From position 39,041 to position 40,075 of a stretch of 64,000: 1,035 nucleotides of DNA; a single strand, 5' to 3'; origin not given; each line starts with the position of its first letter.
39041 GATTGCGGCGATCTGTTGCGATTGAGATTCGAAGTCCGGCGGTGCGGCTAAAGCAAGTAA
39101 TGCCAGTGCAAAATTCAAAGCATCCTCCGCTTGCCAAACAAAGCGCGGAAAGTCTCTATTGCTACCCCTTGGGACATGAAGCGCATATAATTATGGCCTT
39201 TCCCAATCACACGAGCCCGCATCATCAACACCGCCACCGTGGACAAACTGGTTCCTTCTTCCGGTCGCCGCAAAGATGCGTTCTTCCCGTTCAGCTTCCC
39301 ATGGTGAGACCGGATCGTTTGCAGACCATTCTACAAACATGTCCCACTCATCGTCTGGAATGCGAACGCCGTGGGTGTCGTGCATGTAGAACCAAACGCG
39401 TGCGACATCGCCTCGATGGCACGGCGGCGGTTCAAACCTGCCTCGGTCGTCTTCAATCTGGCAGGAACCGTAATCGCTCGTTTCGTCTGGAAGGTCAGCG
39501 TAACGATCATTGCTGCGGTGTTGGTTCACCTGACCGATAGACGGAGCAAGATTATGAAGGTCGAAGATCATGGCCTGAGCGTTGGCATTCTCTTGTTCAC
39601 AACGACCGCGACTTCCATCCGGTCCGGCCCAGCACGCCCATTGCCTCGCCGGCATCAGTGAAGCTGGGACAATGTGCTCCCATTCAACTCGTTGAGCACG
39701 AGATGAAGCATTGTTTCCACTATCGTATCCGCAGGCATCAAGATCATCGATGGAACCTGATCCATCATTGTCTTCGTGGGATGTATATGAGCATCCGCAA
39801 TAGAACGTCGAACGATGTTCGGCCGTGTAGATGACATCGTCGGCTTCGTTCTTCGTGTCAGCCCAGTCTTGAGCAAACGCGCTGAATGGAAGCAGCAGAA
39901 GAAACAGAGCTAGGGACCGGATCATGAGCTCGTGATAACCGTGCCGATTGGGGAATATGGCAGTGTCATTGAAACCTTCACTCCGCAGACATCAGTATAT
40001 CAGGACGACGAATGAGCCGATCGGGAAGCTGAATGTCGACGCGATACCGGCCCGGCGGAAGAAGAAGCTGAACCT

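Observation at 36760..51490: Island cargo is a paralog-rich exported-protein arsenal with its own membrane-bound regulators: candidate undescribed envelope or extracellular system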

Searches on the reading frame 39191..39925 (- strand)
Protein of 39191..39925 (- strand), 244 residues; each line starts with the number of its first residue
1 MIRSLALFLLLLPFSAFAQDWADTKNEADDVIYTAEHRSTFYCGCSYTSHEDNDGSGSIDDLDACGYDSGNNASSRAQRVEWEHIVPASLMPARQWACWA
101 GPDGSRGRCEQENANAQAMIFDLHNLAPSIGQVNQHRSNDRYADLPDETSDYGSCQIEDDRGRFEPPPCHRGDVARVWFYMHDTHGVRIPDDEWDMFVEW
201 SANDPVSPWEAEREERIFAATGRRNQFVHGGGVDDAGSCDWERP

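Call 3: search_protein_families(library=pfam, max_evalue=0.01, proteins=[window:39191-39925:-])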
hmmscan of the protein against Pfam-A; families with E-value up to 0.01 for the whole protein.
window:39191-39925:- (244 aa): 1 family
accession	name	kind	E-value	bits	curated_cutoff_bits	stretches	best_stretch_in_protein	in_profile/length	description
PF04231.19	Endonuclease_1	-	3.1e-27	96.3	25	1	37-229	23-232/235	Endonuclease I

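Call 36: search_protein_families(library=ncbifam, max_evalue=0.01, proteins=[window:39191-39925:-])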
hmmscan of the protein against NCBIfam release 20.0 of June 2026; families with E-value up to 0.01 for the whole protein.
window:39191-39925:- (244 aa): 1 family
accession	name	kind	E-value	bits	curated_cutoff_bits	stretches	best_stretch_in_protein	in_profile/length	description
NF011716.0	PRK15137.1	equivalog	5e-43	147.7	372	1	26-229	31-227/235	deoxyribonuclease I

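Call 83: list_cluster_members(proteins=[window:39191-39925:-, window:39978-41327:-, window:43497-44024:-, window:44012-44968:-, window:45195-45647:-, window:46989-47327:+, window:47398-47829:-, window:41643-42830:+, P0063, P0066])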
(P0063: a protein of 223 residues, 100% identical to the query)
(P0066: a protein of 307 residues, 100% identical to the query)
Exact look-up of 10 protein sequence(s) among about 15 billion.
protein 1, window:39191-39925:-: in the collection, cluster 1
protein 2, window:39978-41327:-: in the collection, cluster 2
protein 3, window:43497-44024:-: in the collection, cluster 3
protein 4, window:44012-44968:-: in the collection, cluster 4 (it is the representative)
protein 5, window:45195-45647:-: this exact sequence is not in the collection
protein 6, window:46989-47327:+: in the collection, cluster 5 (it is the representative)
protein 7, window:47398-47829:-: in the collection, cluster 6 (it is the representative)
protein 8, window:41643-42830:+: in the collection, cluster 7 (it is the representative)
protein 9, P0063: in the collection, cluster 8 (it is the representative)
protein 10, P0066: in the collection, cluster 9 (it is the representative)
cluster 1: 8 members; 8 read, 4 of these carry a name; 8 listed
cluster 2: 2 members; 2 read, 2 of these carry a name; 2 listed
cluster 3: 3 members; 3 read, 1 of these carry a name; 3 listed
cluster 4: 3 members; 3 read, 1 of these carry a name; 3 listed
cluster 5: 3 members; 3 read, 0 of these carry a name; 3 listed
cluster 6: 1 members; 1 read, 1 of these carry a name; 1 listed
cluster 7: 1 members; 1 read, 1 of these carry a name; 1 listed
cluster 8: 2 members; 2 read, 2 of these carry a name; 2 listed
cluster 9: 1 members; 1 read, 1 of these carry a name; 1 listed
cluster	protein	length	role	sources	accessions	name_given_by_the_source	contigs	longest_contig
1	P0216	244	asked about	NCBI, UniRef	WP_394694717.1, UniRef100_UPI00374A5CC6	endonuclease [Hyphobacterium sp.] | endonuclease n=1 Tax=Hyphobacterium sp. TaxID=2004662 RepID=UPI00374A5CC6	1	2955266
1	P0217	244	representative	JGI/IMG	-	deoxyribonuclease I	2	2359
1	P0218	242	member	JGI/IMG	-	deoxyribonuclease-1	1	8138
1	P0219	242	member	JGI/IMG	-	deoxyribonuclease I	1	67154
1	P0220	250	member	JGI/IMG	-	-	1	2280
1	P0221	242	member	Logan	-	-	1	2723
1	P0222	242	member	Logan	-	-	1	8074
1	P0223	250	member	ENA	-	-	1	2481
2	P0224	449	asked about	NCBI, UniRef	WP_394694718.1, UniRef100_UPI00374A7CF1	hypothetical protein [Hyphobacterium sp.] | hypothetical protein n=1 Tax=Hyphobacterium sp. TaxID=2004662 RepID=UPI00374A7CF1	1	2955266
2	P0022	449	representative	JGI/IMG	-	hypothetical protein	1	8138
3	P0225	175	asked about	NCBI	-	-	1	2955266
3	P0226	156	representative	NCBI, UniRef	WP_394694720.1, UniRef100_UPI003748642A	hypothetical protein [Hyphobacterium sp.] | hypothetical protein n=1 Tax=Hyphobacterium sp. TaxID=2004662 RepID=UPI003748642A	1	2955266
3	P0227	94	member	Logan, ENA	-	-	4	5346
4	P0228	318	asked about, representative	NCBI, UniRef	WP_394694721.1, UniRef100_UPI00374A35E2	DUF6624 domain-containing protein [Hyphobacterium sp.] | DUF6624 domain-containing protein n=1 Tax=Hyphobacterium sp. TaxID=2004662 ...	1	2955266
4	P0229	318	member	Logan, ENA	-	-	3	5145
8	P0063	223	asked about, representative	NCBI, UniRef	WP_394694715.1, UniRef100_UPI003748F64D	hypothetical protein [Hyphobacterium sp.] | hypothetical protein n=1 Tax=Hyphobacterium sp. TaxID=2004662 RepID=UPI003748F64D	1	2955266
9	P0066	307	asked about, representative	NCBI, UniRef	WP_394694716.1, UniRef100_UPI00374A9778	hypothetical protein [Hyphobacterium sp.] | hypothetical protein n=1 Tax=Hyphobacterium sp. TaxID=2004662 RepID=UPI00374A9778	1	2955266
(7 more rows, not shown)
